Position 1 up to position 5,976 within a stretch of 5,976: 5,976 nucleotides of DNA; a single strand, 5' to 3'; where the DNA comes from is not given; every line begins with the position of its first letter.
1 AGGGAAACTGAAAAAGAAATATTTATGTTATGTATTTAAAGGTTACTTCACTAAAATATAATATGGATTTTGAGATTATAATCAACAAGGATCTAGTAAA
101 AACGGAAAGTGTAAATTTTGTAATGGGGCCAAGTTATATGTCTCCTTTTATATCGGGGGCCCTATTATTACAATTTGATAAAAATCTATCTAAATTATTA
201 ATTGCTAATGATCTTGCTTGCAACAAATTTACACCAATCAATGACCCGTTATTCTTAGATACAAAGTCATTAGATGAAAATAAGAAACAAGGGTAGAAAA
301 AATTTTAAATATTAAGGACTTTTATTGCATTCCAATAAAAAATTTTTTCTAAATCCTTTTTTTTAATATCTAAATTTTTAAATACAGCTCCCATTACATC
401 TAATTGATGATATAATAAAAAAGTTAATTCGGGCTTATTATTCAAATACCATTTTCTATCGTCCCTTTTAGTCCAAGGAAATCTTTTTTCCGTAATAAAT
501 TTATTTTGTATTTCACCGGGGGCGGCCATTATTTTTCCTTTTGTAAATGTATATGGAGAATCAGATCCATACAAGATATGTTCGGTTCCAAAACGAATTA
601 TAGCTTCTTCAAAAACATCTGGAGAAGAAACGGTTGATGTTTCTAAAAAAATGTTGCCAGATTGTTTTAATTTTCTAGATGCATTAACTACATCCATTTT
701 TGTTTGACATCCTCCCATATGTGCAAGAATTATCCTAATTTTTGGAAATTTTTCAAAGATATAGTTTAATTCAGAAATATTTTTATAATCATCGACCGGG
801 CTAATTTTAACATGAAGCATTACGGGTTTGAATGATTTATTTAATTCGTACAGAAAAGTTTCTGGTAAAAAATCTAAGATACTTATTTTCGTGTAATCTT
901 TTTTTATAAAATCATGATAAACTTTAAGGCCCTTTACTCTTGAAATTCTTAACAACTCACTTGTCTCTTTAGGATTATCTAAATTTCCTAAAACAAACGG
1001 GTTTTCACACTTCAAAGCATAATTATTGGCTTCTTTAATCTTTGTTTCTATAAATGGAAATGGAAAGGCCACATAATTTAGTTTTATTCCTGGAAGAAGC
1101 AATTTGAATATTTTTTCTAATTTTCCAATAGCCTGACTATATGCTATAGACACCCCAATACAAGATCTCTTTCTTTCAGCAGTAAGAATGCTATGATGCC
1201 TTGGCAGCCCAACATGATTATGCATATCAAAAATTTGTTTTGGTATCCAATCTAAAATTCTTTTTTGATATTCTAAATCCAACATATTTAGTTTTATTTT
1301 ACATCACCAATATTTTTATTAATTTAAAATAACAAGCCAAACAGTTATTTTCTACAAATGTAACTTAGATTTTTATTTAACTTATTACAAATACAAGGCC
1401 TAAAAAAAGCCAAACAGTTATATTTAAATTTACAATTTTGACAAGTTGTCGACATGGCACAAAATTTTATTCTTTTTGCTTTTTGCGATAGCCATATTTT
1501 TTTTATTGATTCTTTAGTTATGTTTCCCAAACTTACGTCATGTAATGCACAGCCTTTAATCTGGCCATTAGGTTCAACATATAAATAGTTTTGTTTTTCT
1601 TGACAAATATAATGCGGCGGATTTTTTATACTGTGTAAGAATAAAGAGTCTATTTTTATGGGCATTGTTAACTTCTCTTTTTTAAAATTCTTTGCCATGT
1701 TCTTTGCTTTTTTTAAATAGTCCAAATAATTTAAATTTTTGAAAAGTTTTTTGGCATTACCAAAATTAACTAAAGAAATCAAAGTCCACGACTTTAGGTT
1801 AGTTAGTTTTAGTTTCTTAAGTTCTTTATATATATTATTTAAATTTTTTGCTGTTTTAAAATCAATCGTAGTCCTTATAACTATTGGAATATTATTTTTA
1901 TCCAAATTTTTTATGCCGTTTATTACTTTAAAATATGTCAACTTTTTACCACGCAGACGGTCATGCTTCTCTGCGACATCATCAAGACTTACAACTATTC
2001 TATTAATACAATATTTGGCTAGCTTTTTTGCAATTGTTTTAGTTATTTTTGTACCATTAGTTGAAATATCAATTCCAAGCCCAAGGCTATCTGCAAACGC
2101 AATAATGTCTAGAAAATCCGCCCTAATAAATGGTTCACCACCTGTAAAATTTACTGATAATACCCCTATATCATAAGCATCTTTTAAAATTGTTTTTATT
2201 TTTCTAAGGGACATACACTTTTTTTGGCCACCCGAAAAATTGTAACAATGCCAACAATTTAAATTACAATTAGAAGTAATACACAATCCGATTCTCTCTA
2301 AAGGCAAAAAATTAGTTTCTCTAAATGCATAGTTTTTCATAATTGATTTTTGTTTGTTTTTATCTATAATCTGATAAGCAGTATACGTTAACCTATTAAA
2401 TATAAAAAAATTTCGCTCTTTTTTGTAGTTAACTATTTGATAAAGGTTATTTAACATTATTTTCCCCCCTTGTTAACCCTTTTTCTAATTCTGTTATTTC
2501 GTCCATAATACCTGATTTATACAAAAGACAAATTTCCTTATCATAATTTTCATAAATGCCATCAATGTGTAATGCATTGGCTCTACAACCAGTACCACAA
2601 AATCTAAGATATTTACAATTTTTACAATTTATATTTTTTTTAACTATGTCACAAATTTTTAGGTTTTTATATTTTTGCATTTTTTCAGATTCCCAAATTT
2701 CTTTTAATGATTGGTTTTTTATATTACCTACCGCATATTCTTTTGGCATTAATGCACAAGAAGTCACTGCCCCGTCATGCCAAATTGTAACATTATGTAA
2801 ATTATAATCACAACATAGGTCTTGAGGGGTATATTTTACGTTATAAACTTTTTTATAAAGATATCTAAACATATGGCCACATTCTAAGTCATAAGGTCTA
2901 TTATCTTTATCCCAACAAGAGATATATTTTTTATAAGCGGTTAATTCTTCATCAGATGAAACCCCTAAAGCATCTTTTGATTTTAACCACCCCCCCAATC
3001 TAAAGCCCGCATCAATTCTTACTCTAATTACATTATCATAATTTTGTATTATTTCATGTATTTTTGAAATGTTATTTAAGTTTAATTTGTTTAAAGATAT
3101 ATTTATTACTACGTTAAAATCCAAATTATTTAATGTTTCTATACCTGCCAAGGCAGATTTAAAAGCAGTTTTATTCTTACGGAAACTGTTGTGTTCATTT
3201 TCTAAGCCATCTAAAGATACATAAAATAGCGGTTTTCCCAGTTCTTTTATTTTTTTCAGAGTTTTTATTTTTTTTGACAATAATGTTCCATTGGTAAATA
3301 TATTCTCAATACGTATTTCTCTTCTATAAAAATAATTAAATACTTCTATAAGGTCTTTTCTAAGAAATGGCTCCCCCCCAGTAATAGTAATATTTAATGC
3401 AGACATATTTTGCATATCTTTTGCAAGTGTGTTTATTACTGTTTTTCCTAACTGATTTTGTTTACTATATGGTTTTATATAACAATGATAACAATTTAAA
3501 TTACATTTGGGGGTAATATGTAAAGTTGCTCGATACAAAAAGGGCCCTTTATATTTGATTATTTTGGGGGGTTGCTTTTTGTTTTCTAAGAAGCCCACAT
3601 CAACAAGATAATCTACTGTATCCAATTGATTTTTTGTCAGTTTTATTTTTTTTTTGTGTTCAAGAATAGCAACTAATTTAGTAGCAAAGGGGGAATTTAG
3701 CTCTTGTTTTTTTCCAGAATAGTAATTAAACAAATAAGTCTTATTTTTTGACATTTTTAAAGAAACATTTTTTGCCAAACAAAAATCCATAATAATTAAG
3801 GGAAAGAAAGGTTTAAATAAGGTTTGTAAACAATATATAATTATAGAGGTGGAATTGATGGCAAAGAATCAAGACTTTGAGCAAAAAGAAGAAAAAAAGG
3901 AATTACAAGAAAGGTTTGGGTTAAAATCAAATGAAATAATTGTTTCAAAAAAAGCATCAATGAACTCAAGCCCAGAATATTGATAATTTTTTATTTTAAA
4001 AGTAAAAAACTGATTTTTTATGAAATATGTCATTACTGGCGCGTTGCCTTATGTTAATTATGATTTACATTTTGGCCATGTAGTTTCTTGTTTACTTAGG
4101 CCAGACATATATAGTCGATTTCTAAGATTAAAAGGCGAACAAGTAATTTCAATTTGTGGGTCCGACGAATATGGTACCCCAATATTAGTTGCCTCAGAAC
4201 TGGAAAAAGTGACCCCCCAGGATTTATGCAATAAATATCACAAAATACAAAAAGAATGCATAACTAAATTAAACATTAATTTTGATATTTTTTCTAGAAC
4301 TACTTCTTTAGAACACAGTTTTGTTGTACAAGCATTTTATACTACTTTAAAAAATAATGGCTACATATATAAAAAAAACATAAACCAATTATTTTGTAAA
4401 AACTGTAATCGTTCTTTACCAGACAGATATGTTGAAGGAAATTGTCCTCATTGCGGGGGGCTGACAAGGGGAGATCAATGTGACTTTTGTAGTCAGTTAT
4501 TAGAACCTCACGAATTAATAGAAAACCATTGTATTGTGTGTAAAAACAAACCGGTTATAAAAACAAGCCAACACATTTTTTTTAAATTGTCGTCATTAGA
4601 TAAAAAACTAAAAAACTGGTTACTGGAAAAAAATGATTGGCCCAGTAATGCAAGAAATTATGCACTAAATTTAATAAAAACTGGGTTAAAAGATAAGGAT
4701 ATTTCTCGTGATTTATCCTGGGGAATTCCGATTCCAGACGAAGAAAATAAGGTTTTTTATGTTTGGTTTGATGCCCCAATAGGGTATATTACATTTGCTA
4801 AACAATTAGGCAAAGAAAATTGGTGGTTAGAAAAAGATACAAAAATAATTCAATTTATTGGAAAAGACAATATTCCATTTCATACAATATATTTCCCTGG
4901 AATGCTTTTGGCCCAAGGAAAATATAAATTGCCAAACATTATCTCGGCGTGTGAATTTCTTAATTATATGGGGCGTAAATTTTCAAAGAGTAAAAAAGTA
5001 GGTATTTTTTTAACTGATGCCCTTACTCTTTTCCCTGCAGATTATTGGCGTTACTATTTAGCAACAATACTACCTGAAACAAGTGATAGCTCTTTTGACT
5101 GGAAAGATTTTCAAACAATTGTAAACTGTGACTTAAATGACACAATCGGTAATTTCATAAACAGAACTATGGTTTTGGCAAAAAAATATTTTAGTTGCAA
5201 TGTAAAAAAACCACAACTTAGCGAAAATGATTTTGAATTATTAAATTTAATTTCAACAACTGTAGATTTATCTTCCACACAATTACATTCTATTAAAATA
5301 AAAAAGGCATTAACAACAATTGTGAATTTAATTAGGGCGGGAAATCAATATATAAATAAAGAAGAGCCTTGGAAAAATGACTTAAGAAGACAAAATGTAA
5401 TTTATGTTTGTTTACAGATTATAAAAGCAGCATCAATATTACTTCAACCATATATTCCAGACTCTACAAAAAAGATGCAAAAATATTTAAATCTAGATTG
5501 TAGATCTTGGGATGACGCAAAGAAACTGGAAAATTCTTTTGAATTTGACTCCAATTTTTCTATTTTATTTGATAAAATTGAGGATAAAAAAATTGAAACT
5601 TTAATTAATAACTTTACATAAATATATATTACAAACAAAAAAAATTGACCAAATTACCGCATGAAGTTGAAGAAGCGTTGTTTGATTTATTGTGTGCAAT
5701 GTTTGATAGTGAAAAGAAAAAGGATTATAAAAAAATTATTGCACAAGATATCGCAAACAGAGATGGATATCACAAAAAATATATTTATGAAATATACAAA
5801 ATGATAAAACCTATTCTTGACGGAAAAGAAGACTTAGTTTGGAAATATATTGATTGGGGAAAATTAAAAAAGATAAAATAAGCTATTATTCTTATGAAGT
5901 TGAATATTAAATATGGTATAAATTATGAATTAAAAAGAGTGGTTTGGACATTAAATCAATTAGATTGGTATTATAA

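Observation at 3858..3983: Untracked 41-codon ORF with the clearest SD in the window; C-terminus ...SSPEY recalls Tyr-based peptide-cofactor precursors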

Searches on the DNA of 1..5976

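Call 10: search_rna_families(source=window, threshold=evalue, max_evalue=1)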
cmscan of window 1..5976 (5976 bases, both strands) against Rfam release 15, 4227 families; matches with E-value up to 1: 2.
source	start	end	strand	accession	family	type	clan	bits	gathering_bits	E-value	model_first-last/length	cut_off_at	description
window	535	603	+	RF04331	Plastid-clpP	Cis-reg;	-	28.9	55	0.11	1-69/69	no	Plastid-clpP 5UTR RNA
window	5192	5251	-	RF02362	Yfr10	Gene; sRNA;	-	27.8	43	0.52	1-78/78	no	Cyanobacterial functional RNA 10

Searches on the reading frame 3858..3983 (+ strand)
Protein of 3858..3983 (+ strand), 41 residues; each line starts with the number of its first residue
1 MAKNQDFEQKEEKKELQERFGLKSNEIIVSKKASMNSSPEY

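Call 3: search_protein_families(library=pfam, proteins=[window:3858-3983:+], max_evalue=0.01)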
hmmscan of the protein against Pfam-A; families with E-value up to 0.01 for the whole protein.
window:3858-3983:+ (41 aa): 0 families

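Call 4: search_protein_families(library=ncbifam, proteins=[window:3858-3983:+], max_evalue=0.01)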
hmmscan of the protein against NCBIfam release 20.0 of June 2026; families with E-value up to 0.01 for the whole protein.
window:3858-3983:+ (41 aa): 0 families

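Call 6: find_homologous_proteins(query=window:3858-3980:+, max_evalue=10)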
Query seq(41 aa) (41 aa): 1 proteins with E <= 10 among 1 candidates.
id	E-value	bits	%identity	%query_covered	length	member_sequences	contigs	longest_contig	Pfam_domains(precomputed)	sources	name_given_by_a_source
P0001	1.1e-16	75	98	100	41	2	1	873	-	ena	-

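Call 21: find_encoding_contigs(protein=P0001, flank=5000)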
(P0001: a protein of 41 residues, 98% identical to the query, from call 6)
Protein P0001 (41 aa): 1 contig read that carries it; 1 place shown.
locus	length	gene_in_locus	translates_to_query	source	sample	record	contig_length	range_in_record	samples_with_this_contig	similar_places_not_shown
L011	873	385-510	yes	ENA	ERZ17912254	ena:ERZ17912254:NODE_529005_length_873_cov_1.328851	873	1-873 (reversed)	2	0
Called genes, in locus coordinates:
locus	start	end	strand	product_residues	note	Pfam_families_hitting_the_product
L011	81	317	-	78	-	-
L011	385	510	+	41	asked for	-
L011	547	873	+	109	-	?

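Call 24: search_protein_representatives(protein=window:3858-3980:+)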
Query: 41 residues. Proteins with E-value up to 0.001 (for the whole library): 1; up to 1e-10: 1; up to 1e-30: 0. The best 1 are listed.
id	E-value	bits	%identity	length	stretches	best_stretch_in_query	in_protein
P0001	3.6e-17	74.8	98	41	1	1-41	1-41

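Call 78: search_protein_families(library=padloc, proteins=[window:3858-3980:+], max_evalue=0.001)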
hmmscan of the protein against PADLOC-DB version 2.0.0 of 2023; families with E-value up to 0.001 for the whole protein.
window:3858-3980:+ (41 aa): 0 families
